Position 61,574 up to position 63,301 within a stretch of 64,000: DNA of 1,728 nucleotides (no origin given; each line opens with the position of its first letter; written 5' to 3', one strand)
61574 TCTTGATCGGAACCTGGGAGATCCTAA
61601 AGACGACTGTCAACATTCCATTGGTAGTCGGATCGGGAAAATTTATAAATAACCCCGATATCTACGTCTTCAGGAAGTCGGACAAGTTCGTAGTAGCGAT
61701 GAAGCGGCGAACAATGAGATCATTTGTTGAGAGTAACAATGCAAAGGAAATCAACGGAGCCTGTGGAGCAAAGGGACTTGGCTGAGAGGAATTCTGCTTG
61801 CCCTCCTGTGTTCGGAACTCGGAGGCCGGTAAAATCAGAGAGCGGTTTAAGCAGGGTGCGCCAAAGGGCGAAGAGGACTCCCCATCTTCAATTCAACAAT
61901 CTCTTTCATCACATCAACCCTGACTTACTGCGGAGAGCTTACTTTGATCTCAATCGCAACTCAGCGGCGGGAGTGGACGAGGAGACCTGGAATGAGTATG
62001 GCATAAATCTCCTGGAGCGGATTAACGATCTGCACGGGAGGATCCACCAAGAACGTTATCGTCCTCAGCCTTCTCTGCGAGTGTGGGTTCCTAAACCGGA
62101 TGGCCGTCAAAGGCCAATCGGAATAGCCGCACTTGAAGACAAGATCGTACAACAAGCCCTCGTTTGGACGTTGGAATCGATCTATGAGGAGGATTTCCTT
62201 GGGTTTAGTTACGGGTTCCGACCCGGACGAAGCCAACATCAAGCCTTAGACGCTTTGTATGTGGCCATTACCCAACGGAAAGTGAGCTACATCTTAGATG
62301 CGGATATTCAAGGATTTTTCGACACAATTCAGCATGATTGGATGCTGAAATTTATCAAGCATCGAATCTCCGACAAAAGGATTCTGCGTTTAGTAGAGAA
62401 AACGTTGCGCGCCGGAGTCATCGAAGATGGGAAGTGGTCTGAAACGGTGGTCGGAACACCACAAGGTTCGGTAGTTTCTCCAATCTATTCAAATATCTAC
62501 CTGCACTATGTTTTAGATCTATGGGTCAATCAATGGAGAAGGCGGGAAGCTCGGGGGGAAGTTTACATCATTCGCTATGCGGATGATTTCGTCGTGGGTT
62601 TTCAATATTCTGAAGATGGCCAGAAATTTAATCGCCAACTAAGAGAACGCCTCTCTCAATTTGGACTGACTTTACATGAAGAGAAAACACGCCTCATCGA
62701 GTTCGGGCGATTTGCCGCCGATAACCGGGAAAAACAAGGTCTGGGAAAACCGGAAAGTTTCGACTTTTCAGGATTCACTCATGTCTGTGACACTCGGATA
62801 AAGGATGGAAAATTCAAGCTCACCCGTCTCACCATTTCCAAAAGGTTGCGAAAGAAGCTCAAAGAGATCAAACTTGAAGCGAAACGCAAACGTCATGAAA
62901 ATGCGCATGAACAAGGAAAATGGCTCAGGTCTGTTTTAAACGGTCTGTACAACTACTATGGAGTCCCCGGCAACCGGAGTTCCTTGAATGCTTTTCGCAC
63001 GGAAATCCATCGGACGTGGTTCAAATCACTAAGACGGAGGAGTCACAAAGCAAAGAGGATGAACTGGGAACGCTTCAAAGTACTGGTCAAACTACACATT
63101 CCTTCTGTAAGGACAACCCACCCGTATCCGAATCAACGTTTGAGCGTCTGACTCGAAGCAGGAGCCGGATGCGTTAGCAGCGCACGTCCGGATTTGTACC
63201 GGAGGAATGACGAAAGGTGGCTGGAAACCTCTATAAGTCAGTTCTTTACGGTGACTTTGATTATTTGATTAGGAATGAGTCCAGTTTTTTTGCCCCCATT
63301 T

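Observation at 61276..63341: Group II intron homing into the terminal inverted repeat of a dispersed miniature element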

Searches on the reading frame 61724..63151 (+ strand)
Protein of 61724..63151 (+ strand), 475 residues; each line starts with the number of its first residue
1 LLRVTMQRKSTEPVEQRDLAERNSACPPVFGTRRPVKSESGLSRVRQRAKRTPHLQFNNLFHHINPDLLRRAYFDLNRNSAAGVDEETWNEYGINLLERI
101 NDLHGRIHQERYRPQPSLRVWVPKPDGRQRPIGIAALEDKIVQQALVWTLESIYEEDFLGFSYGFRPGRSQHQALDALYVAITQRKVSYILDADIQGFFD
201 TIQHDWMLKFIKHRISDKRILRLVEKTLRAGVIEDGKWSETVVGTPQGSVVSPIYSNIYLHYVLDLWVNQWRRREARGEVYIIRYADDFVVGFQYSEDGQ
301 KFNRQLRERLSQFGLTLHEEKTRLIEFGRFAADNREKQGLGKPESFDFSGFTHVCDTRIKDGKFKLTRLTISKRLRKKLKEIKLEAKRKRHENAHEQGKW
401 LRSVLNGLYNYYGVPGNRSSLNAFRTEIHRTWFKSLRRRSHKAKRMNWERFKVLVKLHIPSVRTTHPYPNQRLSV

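Call 12: search_protein_families(library=pfam, proteins=[window:61724-63151:+], max_evalue=0.01)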
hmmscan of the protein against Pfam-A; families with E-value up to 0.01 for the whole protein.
window:61724-63151:+ (475 aa): 1 family
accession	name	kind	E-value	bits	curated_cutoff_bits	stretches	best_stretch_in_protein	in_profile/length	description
PF00078.32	RVT_1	-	9.1e-37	127.2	29.6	1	122-352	1-204/205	Reverse transcriptase (RNA-dependent DNA polymerase)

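Call 16: find_homologous_proteins(query=window:61739-63151:+, max_evalue=1e-30)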
Query window:61739-63151:+ (470 aa): 8000 proteins with E <= 1e-30 among 8000 candidates; the best 120 are listed.
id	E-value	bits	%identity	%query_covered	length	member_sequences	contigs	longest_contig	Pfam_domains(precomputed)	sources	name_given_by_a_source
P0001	0.0e+0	1081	100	100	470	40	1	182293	PF00078.33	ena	-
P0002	1.2e-289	979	91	100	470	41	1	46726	PF00078.33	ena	-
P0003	3.3e-239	813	82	91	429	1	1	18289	PF00078.33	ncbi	ncbi:group II intron reverse transcriptase/maturase [Deltaproteobacteria bacterium TL4]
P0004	1.7e-207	708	65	99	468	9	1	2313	PF00078.33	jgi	jgi:RNA-directed DNA polymerase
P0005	1.6e-200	685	62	99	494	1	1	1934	PF00078.33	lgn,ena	-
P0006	1.6e-198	678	63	99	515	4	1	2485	PF00078.33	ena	-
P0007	4.1e-197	674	61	99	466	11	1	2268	PF00078.33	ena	-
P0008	1.1e-196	672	62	99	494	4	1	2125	PF00078.33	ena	-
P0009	1.3e-196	672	60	100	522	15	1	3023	PF00078.33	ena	-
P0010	2.2e-196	671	62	99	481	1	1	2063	PF00078.33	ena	-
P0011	2.8e-196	671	63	99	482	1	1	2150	PF00078.33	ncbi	-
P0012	8.2e-196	670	62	99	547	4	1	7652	PF00078.33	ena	-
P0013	2.1e-195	668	62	99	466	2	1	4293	PF00078.33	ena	-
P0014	7.1e-195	666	63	99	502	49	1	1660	PF00078.33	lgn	-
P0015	1.3e-194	666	62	99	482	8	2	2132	PF00078.33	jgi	-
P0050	1.4e-190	652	59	100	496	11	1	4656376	PF00078.33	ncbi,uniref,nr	ncbi:group II intron reverse transcriptase/maturase [Desulfuromonas versatilis]|uniref:Group II intr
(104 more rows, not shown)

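Call 17: find_encoding_contigs(protein=P0001, flank=3000, max_places=10)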
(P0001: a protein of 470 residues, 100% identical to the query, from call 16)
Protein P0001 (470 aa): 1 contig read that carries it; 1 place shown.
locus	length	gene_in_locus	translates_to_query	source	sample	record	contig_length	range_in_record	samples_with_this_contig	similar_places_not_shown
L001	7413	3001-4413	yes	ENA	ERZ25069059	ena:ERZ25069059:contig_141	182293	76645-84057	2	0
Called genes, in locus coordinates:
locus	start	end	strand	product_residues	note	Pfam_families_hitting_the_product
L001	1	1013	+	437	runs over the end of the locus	PF14319:Zn_Tnp_IS91, PF04986:Y2_Tnp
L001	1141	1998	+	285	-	PF01073:3Beta_HSD, PF01370:Epimerase, PF05368:NmrA (faint), PF13460:NAD_binding_10, PF16363:GDP_Man_Dehyd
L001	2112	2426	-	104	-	-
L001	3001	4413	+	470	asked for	PF00078:RVT_1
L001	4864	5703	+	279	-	-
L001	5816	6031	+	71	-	-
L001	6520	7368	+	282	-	PF01425:Amidase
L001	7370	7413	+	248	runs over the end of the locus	PF00106:adh_short, PF01370:Epimerase (weak), PF13561:adh_short_C2, PF23441:SDR, PF08659:KR (weak)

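Call 18: list_cluster_members(proteins=[P0001, P0002, P0003])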
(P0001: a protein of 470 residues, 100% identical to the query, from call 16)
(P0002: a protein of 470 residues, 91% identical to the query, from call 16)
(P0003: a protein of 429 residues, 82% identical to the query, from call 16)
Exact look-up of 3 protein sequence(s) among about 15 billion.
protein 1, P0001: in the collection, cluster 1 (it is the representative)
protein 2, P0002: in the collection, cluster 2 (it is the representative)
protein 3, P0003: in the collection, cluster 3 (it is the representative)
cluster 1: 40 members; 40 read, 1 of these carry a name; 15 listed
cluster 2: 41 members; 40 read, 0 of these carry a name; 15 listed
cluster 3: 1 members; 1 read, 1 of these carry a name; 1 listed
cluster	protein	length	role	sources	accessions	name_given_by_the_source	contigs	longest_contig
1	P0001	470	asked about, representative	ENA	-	-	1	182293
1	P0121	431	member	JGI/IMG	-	group II intron reverse transcriptase/maturase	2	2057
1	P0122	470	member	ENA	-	-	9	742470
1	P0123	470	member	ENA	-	-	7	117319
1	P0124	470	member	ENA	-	-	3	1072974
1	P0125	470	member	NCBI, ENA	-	-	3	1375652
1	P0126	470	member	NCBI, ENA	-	-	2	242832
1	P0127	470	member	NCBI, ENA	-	-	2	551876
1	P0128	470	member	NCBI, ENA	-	-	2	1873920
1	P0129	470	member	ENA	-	-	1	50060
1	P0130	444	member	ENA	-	-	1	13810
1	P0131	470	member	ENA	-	-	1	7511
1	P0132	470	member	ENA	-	-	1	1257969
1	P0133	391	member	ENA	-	-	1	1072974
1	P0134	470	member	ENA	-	-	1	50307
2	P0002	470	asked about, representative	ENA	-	-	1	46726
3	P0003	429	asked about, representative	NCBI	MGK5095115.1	group II intron reverse transcriptase/maturase [Deltaproteobacteria bacterium TL4]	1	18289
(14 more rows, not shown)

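Call 21: find_encoding_contigs(protein=P0122, flank=1500, max_places=10)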
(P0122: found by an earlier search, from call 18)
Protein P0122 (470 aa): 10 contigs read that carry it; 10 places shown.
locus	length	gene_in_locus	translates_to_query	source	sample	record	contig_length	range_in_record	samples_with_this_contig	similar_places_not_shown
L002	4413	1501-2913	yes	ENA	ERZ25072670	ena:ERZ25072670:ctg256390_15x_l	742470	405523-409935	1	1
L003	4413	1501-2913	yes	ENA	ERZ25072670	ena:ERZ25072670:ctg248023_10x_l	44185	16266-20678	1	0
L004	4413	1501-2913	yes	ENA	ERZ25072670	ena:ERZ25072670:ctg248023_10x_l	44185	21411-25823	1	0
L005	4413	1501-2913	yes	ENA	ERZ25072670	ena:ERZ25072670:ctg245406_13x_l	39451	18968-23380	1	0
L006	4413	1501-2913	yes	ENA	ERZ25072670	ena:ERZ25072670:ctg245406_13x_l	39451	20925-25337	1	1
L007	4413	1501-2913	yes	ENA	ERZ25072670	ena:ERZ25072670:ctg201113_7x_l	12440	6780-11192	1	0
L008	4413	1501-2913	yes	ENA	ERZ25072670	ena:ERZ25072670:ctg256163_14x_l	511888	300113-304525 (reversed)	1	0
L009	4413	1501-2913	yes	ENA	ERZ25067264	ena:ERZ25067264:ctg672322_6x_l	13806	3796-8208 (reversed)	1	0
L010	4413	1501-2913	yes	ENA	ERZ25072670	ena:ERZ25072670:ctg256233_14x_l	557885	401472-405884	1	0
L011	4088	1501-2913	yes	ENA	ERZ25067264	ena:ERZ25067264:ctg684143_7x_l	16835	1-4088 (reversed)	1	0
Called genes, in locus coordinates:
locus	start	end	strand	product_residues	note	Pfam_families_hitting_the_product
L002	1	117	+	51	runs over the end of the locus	-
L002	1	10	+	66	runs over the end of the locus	-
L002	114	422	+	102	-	PF21716:dnstrm_HI1420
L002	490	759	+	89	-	-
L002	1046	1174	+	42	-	-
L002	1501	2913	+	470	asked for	PF00078:RVT_1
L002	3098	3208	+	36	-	-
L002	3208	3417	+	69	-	-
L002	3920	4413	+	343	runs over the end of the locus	PF04116:FA_hydroxylase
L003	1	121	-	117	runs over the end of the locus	-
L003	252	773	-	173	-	-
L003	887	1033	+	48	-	-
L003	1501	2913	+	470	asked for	PF00078:RVT_1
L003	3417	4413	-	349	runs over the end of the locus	PF00496:SBP_bac_5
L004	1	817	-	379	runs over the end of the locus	-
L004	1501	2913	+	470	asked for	PF00078:RVT_1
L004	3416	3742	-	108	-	-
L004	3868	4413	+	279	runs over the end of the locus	PF12784:PDDEXK_2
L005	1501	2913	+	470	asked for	PF00078:RVT_1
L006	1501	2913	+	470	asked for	PF00078:RVT_1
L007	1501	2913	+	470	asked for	PF00078:RVT_1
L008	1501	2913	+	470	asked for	PF00078:RVT_1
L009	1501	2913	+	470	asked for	PF00078:RVT_1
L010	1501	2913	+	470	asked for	PF00078:RVT_1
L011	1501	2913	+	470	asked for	PF00078:RVT_1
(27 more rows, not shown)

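Call 33: find_encoding_contigs(protein=P0123, flank=10000, max_places=10)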
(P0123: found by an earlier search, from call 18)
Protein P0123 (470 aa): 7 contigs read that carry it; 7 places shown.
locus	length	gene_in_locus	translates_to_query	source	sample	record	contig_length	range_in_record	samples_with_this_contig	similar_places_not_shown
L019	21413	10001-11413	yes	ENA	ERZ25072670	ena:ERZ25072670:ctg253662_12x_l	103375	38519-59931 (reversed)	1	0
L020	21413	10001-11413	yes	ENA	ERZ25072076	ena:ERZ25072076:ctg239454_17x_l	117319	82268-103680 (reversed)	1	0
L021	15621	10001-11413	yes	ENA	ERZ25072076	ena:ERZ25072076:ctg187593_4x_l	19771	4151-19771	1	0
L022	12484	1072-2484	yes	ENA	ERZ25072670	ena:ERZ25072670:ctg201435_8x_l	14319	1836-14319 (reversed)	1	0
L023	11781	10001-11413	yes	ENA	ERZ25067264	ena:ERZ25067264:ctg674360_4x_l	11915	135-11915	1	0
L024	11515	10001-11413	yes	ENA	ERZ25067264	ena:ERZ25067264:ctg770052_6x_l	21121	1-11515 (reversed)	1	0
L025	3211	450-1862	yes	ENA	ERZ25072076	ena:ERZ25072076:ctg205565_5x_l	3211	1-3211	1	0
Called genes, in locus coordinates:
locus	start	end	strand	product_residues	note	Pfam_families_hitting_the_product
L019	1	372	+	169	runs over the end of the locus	PF22784:PTP-SAK (weak), PF22785:Tc-R-P, PF05706:CDKN3 (weak), PF00102:Y_phosphatase (weak), PF00782:DSPc (weak)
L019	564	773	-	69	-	-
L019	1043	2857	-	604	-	PF00496:SBP_bac_5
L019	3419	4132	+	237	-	PF00872:Transposase_mut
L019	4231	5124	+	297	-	-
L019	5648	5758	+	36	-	-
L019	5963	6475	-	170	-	-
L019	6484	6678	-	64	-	-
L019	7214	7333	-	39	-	-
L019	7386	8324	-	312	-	PF01797:Y1_Tnp, PF08299:Bac_DnaA_C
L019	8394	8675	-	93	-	PF10097:DUF2335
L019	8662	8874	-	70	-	-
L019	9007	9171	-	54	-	PF18144:SMODS (weak)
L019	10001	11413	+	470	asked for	PF00078:RVT_1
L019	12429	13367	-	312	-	PF01797:Y1_Tnp, PF08299:Bac_DnaA_C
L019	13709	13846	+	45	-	-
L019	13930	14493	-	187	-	-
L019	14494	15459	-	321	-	PF00004:AAA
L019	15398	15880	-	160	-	PF18138:bacHORMA_1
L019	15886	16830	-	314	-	PF18144:SMODS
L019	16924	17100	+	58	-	-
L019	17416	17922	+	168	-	PF06114:Peptidase_M78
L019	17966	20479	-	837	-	PF02384:N6_Mtase, PF01420:Methylase_S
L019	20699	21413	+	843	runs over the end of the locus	PF03176:MMPL, PF12349:Sterol-sensing, PF03176:MMPL, PF00873:ACR_tran (weak), PF02460:Patched, PF12349:Sterol-sensing (weak)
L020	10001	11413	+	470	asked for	PF00078:RVT_1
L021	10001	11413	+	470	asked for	PF00078:RVT_1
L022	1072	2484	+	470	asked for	PF00078:RVT_1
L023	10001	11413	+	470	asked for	PF00078:RVT_1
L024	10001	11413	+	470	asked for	PF00078:RVT_1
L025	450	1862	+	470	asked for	PF00078:RVT_1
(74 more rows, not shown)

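Call 34: find_encoding_contigs(protein=P0125, flank=10000, max_places=10)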
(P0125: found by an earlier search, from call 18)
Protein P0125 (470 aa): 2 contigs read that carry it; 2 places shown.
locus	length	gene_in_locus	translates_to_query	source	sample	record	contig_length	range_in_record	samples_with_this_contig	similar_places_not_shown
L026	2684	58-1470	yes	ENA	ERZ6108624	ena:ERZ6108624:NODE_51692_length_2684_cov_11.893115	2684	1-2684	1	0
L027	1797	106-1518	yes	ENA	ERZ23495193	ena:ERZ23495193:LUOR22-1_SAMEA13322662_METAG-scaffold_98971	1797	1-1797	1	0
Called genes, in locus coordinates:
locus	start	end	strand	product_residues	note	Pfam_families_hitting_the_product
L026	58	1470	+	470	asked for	PF00078:RVT_1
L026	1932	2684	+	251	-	?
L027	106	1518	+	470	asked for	PF00078:RVT_1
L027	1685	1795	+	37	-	?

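Call 37: search_protein_families(library=ncbifam, proteins=[L019:7386-8324:-, window:61739-63151:+], max_evalue=0.001)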
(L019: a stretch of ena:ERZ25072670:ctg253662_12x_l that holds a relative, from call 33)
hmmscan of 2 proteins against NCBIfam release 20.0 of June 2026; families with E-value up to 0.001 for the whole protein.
L019:7386-8324:- (312 aa): 4 families
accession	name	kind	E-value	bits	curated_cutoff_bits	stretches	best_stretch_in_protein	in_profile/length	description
NF047646.1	REP_Tyr_transpos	equivalog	1.7e-20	73.4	80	1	4-139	2-146/146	REP-associated tyrosine transposase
TIGR00362.1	DnaA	equivalog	1.3e-10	41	343.9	1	204-310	330-437/437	chromosomal replication initiator protein DnaA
NF001154.0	PRK00149.3-3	equivalog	1.2e-07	31.1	410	1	222-310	368-458/462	chromosomal replication initiator protein DnaA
NF009087.0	PRK12422.1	equivalog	6.2e-05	22.3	657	1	202-308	337-441/455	chromosomal replication initiator protein DnaA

window:61739-63151:+ (470 aa): 8 families
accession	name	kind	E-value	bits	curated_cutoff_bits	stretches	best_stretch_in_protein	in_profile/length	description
TIGR04416.1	group_II_RT_mat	equivalog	8.5e-103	344.2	300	1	63-434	3-352/353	group II intron reverse transcriptase/maturase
NF041746.1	Drt2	equivalog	6e-20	71.8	390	2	226-412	213-382/416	antiviral reverse transcriptase Drt2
NF041747.1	Drt3a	equivalog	1.3e-17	64.2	200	1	168-400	96-313/412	antiviral reverse transcriptase Drt3a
NF038233.2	retron_St85_RT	exception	1.9e-14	53.6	235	1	116-318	29-211/289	retron St85 family RNA-directed DNA polymerase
NF042941.1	Retron_TIR_antiphage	equivalog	1.9e-07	30.2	600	1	117-406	34-300/464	TIR domain-containing anti-phage reverse transcriptase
NF041749.1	Drt4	equivalog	7.1e-07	28.6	450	1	276-322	222-269/489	antiviral reverse transcriptase Drt4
NF038237.1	retron_Ec67_fus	exception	1.3e-06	27.2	450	1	117-319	42-247/572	retron Ec67 family RNA-directed DNA polymerase/endonuclease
TIGR04499.1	abortive_AbiA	subfamily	4.9e-05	22.2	250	1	178-320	141-291/615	AbiA family abortive infection protein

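Call 38: search_protein_families(library=pfam, proteins=[L019:7386-8324:-, L019:12429-13367:-], max_evalue=0.001)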
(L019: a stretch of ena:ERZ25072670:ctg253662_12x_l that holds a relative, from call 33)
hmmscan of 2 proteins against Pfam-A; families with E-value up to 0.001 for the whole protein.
L019:7386-8324:- (312 aa): 2 families
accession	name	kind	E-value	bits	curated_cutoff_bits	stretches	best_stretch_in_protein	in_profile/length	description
PF01797.21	Y1_Tnp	-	1.4e-14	54.7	23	1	13-121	6-119/121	Transposase IS200 like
PF08299.17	Bac_DnaA_C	-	2.1e-08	34.5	31.5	1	223-286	2-66/69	Bacterial dnaA protein helix-turn-helix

L019:12429-13367:- (312 aa): 2 families
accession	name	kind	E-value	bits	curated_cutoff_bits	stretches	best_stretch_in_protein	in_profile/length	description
PF01797.21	Y1_Tnp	-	1.4e-14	54.7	23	1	13-121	6-119/121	Transposase IS200 like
PF08299.17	Bac_DnaA_C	-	2.1e-08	34.5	31.5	1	223-286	2-66/69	Bacterial dnaA protein helix-turn-helix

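Call 49: find_encoding_contigs(protein=P0128, flank=10000, max_places=10)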
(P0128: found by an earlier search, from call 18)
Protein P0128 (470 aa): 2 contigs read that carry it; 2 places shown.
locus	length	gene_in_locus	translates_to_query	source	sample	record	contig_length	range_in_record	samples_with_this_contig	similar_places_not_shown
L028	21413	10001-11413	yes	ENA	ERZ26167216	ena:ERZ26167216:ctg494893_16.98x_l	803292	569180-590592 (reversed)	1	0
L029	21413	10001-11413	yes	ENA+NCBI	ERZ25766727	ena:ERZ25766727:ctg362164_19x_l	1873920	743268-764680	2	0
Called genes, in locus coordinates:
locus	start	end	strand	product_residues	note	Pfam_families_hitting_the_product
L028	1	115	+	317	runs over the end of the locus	PF19300:BPD_transp_1_N (weak), PF00528:BPD_transp_1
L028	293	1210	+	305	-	PF12911:OppC_N (weak), PF00528:BPD_transp_1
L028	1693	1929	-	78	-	-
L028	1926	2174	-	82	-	-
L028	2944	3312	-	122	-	PF10049:DUF2283 (weak)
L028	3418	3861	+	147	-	PF11103:DUF2887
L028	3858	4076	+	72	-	-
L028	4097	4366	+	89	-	-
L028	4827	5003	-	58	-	-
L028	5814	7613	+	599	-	PF00496:SBP_bac_5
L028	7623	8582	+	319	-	PF19300:BPD_transp_1_N, PF00528:BPD_transp_1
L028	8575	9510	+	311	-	PF12911:OppC_N, PF00528:BPD_transp_1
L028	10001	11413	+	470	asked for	PF00078:RVT_1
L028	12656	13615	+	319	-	PF00496:SBP_bac_5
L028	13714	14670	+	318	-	PF19300:BPD_transp_1_N (weak), PF00528:BPD_transp_1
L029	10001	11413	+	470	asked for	PF00078:RVT_1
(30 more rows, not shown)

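Call 50: find_encoding_contigs(protein=P0124, flank=10000, max_places=10)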
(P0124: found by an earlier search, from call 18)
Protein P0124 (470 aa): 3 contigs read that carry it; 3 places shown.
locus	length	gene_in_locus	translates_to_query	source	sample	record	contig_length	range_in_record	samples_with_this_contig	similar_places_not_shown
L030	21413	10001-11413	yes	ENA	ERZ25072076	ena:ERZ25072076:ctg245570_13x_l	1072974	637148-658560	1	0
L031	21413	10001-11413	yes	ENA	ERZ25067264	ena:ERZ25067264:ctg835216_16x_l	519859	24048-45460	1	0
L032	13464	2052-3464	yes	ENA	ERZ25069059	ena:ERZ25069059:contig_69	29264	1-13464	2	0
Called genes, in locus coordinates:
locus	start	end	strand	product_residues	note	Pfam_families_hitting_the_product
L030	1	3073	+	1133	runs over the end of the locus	PF00289:Biotin_carb_N, PF02222:ATP-grasp (weak), PF02786:CPSase_L_D2, PF07478:Dala_Dala_lig_C (weak), PF02785:Biotin_carb_C, PF00364:Biotin_lipoyl, PF01039:Carboxyl_trans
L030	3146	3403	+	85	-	-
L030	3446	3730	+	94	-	PF01909:NTP_transf_2, PF18765:Polbeta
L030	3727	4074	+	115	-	PF01934:HepT-like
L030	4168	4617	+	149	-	-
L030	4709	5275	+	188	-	PF04191:PEMT, PF04140:ICMT (weak)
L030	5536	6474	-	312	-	PF12911:OppC_N (weak), PF00528:BPD_transp_1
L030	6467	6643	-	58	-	PF00528:BPD_transp_1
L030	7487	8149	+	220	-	PF01797:Y1_Tnp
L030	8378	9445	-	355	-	-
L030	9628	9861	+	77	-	-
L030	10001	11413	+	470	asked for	PF00078:RVT_1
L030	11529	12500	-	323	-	PF12911:OppC_N (weak), PF00528:BPD_transp_1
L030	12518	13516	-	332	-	PF19300:BPD_transp_1_N, PF00528:BPD_transp_1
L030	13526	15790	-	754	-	PF00496:SBP_bac_5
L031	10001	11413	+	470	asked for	PF00078:RVT_1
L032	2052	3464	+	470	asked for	PF00078:RVT_1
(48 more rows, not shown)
